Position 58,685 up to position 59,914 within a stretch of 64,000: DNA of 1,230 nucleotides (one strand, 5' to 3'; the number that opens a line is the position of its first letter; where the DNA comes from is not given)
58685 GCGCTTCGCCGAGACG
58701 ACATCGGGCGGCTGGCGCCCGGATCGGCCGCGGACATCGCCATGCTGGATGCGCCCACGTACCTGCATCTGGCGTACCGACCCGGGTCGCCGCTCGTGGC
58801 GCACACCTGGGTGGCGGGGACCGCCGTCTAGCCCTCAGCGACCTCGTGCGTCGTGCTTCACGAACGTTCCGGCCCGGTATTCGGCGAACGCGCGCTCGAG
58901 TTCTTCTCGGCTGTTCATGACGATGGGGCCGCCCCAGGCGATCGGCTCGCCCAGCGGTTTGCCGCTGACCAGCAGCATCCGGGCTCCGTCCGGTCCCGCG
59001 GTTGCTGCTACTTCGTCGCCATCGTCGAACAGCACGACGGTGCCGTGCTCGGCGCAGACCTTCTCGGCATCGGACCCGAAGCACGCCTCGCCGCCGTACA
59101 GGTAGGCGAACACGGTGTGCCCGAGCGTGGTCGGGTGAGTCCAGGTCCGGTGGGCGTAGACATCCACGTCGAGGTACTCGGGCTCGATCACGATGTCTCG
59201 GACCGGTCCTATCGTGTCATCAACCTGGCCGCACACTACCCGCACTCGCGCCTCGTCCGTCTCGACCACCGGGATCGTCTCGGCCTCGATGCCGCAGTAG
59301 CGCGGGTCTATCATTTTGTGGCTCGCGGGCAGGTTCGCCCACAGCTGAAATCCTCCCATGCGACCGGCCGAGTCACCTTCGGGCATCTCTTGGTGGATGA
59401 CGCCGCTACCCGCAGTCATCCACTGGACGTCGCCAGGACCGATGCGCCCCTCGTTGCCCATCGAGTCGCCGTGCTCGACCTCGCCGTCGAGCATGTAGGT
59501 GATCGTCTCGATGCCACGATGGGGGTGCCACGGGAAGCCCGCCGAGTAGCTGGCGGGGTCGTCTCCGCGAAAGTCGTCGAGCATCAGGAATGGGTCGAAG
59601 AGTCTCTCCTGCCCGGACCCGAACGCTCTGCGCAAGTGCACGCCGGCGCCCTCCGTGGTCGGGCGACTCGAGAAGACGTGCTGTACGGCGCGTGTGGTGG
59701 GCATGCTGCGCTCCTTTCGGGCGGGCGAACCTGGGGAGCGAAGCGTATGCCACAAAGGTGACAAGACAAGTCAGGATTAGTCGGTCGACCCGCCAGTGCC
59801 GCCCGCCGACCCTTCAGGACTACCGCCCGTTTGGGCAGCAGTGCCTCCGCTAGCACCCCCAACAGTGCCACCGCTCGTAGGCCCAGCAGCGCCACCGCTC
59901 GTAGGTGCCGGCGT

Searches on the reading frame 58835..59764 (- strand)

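Call 14: search_protein_families(library=pfam, proteins=[window:58835-59764:-])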
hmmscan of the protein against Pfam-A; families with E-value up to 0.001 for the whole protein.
window:58835-59764:- (309 aa): 2 families
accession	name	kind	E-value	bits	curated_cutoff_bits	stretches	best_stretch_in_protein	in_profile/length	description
PF02678.22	Pirin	-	1.2e-34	119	26.1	1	42-142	2-107/108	Pirin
PF05726.19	Pirin_C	-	2.9e-25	89.1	27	1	197-301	1-102/103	Pirin C-terminal cupin domain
